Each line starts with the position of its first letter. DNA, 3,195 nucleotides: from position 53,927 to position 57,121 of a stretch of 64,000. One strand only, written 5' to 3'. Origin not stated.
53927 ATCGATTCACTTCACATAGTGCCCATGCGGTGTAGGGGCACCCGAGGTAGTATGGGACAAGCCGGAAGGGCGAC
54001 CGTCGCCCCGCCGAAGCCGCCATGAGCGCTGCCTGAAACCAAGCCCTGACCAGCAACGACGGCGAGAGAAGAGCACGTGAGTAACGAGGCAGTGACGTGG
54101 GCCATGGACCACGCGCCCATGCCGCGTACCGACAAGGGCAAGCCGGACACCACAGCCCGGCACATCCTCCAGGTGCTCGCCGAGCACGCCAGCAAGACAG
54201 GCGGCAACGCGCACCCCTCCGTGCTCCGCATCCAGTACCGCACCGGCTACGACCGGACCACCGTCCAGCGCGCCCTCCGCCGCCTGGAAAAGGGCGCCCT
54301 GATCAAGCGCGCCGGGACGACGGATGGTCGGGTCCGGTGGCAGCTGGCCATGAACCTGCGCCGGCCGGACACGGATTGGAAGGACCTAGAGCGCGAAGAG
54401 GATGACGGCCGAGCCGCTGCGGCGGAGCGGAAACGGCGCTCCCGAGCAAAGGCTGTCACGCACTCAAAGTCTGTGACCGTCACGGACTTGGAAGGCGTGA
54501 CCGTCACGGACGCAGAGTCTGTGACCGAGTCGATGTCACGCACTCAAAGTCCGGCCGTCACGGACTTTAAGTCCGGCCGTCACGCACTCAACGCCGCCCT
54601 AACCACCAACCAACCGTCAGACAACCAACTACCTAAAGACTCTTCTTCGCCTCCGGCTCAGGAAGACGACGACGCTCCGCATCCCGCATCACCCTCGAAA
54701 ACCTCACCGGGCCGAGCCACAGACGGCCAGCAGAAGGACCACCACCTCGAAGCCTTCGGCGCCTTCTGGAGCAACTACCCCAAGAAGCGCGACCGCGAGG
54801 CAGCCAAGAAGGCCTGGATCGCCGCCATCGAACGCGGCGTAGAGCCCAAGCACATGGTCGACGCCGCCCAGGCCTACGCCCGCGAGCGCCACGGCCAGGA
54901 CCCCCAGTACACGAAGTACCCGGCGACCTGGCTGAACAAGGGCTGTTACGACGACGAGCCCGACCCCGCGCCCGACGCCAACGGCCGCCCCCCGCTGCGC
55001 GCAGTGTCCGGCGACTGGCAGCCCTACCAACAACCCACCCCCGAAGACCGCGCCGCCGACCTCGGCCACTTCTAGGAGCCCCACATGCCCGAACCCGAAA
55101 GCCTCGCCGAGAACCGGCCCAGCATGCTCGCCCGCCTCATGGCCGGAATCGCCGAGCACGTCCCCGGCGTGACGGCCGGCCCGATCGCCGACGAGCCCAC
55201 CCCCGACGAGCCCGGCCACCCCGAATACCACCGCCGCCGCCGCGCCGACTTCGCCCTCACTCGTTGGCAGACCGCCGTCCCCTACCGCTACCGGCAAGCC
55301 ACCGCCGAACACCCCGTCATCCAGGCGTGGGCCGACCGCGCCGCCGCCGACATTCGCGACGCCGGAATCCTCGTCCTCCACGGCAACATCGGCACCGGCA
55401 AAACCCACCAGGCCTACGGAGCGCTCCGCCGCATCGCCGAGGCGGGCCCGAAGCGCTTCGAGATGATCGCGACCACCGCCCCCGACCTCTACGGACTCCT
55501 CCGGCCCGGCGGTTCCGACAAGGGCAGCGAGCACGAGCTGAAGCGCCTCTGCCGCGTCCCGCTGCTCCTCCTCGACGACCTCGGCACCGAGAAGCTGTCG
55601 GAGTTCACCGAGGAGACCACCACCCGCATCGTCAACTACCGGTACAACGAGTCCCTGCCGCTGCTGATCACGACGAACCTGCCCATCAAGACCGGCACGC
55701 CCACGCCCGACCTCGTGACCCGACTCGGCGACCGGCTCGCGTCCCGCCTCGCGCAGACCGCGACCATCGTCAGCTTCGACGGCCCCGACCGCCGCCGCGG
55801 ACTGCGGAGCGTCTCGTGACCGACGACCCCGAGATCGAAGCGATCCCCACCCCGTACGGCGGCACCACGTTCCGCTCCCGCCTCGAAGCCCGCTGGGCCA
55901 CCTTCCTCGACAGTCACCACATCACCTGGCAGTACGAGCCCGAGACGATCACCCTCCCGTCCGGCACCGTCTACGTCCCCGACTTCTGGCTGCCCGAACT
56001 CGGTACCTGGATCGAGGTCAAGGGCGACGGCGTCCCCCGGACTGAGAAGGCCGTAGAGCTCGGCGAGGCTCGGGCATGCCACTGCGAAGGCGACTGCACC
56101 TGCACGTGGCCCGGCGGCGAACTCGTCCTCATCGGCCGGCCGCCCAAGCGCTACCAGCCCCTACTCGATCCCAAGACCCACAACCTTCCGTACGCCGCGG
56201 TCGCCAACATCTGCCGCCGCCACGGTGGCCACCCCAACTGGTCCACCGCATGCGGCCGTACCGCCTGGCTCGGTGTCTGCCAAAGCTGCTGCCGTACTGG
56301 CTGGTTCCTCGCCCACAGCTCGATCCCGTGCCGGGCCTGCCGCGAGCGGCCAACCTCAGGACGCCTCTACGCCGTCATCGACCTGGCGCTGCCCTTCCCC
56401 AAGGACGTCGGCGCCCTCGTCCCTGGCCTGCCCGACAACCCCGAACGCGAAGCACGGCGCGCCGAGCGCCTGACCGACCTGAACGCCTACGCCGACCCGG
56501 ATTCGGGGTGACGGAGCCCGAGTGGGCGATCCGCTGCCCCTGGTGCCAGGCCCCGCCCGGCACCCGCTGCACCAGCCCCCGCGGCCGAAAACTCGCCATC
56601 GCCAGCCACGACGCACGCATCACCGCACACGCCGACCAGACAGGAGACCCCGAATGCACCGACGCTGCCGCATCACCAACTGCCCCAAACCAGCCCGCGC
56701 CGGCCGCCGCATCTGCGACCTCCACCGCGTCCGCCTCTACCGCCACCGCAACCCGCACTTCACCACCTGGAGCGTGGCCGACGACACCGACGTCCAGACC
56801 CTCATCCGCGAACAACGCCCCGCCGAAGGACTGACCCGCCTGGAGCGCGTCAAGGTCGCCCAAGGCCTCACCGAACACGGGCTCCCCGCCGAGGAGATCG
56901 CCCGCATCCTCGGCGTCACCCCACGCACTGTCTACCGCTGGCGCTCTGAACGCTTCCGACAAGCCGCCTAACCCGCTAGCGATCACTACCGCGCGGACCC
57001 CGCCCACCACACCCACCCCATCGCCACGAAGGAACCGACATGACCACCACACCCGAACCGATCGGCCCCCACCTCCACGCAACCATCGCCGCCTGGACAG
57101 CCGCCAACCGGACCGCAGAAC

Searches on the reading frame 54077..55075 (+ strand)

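Call 54: search_protein_families(library=pfam, max_evalue=0.001, proteins=[window:54077-55075:+])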
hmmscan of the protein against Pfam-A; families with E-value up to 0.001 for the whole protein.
window:54077-55075:+ (332 aa): 2 families
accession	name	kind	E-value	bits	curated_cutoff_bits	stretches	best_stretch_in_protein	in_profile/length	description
PF13730.12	HTH_36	-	3.2e-07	30.5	25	1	26-72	6-51/55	Helix-turn-helix domain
PF10910.14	Phage_gene29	-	0.00034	21.2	29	1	4-122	15-113/124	Phage gene 29 protein family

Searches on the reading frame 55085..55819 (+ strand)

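Call 54: search_protein_families(library=pfam, max_evalue=0.001, proteins=[window:55085-55819:+])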
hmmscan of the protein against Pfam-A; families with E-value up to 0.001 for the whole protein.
window:55085-55819:+ (244 aa): 1 family
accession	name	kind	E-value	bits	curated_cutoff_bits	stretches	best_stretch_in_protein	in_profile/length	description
PF01695.23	IstB_IS21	-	5.2e-10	39.7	24.1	1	88-233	87-227/238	IstB-like ATP binding protein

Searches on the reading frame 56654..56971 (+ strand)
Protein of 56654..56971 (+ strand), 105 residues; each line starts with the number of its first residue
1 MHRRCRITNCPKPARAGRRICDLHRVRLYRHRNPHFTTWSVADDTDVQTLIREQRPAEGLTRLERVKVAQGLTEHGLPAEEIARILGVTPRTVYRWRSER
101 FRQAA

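Call 19: search_protein_families(library=pfam, max_evalue=0.01, proteins=[window:56654-56971:+])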
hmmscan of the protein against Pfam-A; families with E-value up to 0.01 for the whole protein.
window:56654-56971:+ (105 aa): 16 families
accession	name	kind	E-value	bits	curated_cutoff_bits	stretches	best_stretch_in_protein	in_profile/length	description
PF13384.12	HTH_23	-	1.1e-08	35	24.6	1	62-98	4-39/50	Homeodomain-like domain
PF13518.12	HTH_28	-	2.8e-06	27.7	25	1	65-98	2-34/52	Helix-turn-helix domain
PF12728.13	HTH_17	-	1.8e-05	25.4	27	1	80-99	5-24/51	Helix-turn-helix domain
PF13551.12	HTH_29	-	4e-05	24.1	28.1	1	75-97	10-33/64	Winged helix-turn helix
PF08281.18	Sigma70_r4_2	-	5.2e-05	23.3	25.7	1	75-97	25-47/54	Sigma-70, region 4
PF13936.12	HTH_38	-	7.9e-05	22.7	27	1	60-95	5-39/44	Helix-turn-helix domain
PF02796.21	HTH_7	-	0.00032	21.2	23.8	1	72-95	17-40/45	Helix-turn-helix domain of resolvase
PF01527.26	HTH_Tnp_1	-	0.00061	20.4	24.1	1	72-99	19-46/75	Transposase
PF20432.4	Xre-like-HTH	-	0.00064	20.4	25.8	1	69-99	15-46/63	Antitoxin Xre-like helix-turn-helix domain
PF21476.4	PF0610-like_N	-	0.002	18.7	33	1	66-95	4-33/50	PF0610-like, N-terminal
PF08279.18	HTH_11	-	0.002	18.4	25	1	74-95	14-34/55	HTH domain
PF13309.12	HTH_22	-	0.0024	18.3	29.6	0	50-95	10-60/63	HTH domain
PF01381.28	HTH_3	-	0.0027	18.2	23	1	73-96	6-29/55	Helix-turn-helix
PF00376.29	MerR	-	0.004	17.4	28.2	0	81-97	4-20/38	MerR family regulatory protein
PF13542.12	HTH_Tnp_ISL3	-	0.0045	16.9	27.4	0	68-96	20-46/51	Helix-turn-helix domain of transposase family ISL3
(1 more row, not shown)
